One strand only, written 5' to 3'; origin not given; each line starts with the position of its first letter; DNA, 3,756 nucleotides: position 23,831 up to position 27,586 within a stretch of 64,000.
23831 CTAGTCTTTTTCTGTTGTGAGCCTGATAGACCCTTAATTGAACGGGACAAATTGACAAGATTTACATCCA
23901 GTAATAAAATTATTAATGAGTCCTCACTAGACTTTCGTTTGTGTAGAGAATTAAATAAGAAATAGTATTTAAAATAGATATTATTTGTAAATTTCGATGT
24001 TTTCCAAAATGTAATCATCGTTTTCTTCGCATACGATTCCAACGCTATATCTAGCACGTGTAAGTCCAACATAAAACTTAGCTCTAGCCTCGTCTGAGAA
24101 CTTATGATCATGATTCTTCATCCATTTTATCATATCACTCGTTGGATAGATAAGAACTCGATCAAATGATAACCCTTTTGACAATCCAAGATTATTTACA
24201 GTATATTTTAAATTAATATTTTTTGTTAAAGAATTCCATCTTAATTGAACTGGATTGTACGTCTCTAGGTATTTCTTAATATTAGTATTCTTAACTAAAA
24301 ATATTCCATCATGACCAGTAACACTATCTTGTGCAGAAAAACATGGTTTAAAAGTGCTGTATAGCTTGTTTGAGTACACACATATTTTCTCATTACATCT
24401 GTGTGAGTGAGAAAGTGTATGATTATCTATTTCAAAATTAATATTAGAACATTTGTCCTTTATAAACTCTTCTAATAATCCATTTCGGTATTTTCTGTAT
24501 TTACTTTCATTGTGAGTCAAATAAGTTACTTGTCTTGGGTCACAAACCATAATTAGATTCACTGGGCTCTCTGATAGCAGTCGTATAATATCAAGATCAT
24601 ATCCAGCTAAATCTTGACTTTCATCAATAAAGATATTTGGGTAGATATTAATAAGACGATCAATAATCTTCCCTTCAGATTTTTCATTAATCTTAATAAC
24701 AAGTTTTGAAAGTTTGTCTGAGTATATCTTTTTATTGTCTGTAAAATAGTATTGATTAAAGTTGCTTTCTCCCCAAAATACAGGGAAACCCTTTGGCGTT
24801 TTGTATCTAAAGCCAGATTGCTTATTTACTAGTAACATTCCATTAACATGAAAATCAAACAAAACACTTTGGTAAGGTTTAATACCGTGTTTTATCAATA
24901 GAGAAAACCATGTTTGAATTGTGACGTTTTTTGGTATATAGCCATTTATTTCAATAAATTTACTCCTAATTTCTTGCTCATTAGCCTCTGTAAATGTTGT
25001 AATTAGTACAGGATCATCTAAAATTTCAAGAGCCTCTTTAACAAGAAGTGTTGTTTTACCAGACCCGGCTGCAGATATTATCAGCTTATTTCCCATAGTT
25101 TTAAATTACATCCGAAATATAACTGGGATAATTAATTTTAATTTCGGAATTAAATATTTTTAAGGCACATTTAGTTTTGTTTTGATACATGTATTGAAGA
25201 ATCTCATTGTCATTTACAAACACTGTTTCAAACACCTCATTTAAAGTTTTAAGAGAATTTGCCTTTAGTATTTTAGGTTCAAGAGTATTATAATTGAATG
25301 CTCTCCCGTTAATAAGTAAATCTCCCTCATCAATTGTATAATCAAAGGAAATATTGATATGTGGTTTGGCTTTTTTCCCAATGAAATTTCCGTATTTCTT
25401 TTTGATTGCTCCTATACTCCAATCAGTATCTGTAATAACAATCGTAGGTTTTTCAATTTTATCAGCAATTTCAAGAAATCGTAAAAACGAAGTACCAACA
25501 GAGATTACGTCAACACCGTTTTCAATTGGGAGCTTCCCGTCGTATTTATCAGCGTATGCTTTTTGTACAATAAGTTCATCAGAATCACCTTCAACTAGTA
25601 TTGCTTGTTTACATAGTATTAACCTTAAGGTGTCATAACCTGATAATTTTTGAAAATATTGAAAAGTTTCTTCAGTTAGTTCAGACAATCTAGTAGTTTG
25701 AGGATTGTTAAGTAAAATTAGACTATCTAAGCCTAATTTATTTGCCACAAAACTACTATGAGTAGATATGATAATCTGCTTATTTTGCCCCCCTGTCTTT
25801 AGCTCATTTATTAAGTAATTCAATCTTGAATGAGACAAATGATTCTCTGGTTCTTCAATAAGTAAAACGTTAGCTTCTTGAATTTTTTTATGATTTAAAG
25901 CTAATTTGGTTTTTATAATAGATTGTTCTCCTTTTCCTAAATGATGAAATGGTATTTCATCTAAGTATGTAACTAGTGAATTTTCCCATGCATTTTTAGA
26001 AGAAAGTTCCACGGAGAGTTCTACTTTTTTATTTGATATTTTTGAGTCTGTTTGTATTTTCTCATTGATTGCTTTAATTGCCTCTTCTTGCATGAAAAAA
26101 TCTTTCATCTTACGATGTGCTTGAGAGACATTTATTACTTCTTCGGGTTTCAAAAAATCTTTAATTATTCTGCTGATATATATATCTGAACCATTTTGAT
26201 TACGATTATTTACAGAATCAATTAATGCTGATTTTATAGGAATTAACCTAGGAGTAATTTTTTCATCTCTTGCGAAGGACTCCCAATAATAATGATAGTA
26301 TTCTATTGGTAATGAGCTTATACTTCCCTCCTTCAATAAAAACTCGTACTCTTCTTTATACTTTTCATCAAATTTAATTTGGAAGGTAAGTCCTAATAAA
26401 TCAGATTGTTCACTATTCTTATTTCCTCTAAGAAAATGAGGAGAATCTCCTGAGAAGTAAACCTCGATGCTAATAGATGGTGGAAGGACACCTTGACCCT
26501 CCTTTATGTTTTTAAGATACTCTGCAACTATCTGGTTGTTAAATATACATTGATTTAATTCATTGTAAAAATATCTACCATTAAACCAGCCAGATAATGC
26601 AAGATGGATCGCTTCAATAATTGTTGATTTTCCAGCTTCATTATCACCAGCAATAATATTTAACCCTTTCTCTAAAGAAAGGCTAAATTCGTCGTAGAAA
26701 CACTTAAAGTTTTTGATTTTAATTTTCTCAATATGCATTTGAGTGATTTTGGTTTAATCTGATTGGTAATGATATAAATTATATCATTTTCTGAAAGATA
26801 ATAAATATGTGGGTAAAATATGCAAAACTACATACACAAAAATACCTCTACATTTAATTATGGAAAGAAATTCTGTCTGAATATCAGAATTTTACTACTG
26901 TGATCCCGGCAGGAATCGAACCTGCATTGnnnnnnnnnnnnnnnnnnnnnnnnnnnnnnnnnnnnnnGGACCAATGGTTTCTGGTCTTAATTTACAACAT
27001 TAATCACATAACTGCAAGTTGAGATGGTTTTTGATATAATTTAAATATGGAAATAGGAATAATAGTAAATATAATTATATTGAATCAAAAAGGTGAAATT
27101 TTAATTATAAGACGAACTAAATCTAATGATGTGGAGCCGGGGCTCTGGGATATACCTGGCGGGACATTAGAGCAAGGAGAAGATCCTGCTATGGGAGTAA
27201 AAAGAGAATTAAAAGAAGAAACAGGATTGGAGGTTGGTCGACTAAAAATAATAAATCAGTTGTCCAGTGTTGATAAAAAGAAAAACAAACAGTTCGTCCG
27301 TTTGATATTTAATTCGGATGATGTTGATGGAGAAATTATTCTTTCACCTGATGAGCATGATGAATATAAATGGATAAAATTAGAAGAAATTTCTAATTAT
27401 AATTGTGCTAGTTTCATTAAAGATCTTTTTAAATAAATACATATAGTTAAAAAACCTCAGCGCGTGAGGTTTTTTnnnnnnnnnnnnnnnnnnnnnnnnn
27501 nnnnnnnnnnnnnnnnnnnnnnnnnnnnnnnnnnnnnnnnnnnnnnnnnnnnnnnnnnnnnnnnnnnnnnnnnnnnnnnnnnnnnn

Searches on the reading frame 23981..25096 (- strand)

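Call 37: search_protein_families(library=pfam, proteins=[window:23981-25096:-], max_evalue=0.001)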
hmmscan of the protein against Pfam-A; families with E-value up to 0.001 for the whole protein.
window:23981-25096:- (371 aa): 4 families
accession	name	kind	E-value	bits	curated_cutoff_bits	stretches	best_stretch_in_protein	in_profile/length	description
PF00580.27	UvrD-helicase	-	1.1e-13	52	23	2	127-192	186-253/271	UvrD/REP helicase N-terminal domain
PF01443.25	Viral_helicase1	-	2.2e-09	37.9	21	1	155-355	63-227/228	Viral superfamily 1 RNA helicase core domain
PF13361.12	UvrD_C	-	9.3e-06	25.7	25.6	1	306-354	295-345/350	UvrD-like helicase C-terminal domain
PF13245.12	AAA_19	-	3.3e-05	24.5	25.1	1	5-192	15-131/134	AAA domain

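Call 69: search_protein_families(library=padloc, proteins=[window:23981-25096:-], max_evalue=0.00001)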
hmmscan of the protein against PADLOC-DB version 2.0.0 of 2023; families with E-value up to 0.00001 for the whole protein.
window:23981-25096:- (371 aa): 26 families (the best 25 are shown)
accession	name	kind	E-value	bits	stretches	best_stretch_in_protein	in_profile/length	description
PDLC00148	GajB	-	5.6e-135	448.1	1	1-360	1-357/369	UrvD helicase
PDLC00140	GajB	-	7.2e-91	303.1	1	1-367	1-356/365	UrvD helicase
PDLC00120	GajB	-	2.8e-29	100.6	1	4-280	3-271/458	UrvD helicase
PDLC00122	GajB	-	4.3e-17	60.2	1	3-259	18-260/502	UrvD helicase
PDLC00118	GajB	-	8.5e-17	59.2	1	3-281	7-272/515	UrvD helicase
PDLC00117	GajB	-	4.4e-16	56.5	1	299-358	516-576/604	UrvD helicase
PDLC03802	RTasHel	-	3.4e-15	53.9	0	139-245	180-272/675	DRT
PDLC00112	GajB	-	1.9e-14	51.2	1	140-243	199-292/581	UrvD helicase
PDLC00104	GajB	-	3.2e-14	50.6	1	2-226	16-234/574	UrvD helicase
PDLC00132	GajB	-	1.4e-12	45.1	1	146-248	209-301/625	UrvD helicase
PDLC00123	GajB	-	3.2e-12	43.9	1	2-250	17-263/540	UrvD helicase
PDLC00119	GajB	-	1.3e-11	42.1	0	143-192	210-259/565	UrvD helicase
PDLC00103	GajB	-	3.4e-11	40.8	0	273-354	494-574/612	UrvD helicase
PDLC00136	GajB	-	1.5e-10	38.6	1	131-212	183-261/570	UrvD helicase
PDLC00130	GajB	-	2.2e-10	37.4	0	303-360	514-572/589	UrvD helicase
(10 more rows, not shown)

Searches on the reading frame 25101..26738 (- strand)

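Call 37: search_protein_families(library=pfam, proteins=[window:25101-26738:-], max_evalue=0.001)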
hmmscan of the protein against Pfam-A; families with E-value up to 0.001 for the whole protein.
window:25101-26738:- (545 aa): 7 families
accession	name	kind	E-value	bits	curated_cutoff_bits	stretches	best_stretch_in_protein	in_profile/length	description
PF13175.12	AAA_15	-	8.9e-17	62.2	32.1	1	1-332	1-374/374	AAA ATPase domain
PF02463.25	SMC_N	-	1.4e-12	48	40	1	2-334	1-204/220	RecF/RecN/SMC N terminal domain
PF13304.12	AAA_21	-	2.3e-12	48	27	1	26-331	1-302/304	AAA domain, putative AbiEii toxin, Type IV TA system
PF20469.4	OLD-like_TOPRIM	-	6.2e-12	46.3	23.2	1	376-439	3-67/67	Overcoming lysogenization defect protein-like, TOPRIM domain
PF13476.12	AAA_23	-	1.6e-10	42.4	27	1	5-238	1-183/201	AAA domain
PF13514.12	AAA_27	-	1.2e-06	28.7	22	1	1-46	1-48/206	AAA domain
PF13555.12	AAA_29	-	6e-05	23.1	27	1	5-50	3-48/61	P-loop containing region of AAA domain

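Call 69: search_protein_families(library=padloc, proteins=[window:25101-26738:-], max_evalue=0.00001)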
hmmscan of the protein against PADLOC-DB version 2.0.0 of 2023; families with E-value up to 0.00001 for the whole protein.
window:25101-26738:- (545 aa): 84 families (the best 25 are shown)
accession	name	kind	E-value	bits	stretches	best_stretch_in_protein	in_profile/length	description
PDLC00102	GajA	-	1.5e-206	685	1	1-545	1-529/532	AAA ATPase domain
PDLC00098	GajA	-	1.6e-160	533.4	1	1-545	1-531/534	AAA ATPase domain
PDLC00099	GajA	-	8.2e-34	115.5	2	209-448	216-469/626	AAA ATPase domain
PDLC00078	GajA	-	8.4e-34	115.2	1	1-544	1-575/580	AAA ATPase domain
PDLC00096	GajA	-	9.8e-30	101.8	2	279-453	278-471/630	AAA ATPase domain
PDLC00080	GajA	-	1.7e-29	101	2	209-456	199-469/622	AAA ATPase domain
PDLC00091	GajA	-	4.7e-29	99.7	2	280-521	287-558/627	AAA ATPase domain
PDLC00069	GajA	-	2.9e-27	93.4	2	1-140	1-124/687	AAA ATPase domain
PDLC00071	GajA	-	1.6e-24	84.6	2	188-446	165-443/588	AAA ATPase domain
PDLC00070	GajA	-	4e-24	83.2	2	196-451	185-465/596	AAA ATPase domain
PDLC04168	GajA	-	1.2e-21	75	2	205-388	189-376/570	-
PDLC00077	GajA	-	1.5e-20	71.3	2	224-543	259-609/616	AAA ATPase domain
PDLC00067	GajA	-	3.9e-20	69.9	2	287-461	303-483/604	AAA ATPase domain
PDLC00072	GajA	-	4.4e-20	69.7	2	282-448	340-511/709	AAA ATPase domain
PDLC03878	NsnB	-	1.8e-19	68.7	1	3-338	2-287/345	-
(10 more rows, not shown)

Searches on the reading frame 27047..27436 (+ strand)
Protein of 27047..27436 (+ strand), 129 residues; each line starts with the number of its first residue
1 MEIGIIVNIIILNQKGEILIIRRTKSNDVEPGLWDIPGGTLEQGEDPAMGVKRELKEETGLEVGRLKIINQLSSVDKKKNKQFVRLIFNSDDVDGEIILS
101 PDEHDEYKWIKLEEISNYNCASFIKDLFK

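Call 37: search_protein_families(library=pfam, proteins=[window:27047-27436:+], max_evalue=0.001)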
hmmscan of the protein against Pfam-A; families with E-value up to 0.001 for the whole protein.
window:27047-27436:+ (129 aa): 2 families
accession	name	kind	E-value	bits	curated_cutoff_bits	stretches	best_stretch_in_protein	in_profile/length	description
PF00293.34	NUDIX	-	1.9e-25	89.8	21.1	1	6-115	5-118/134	NUDIX domain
PF14815.12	NUDIX_4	-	1e-08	35.4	35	1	10-128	4-111/113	NUDIX domain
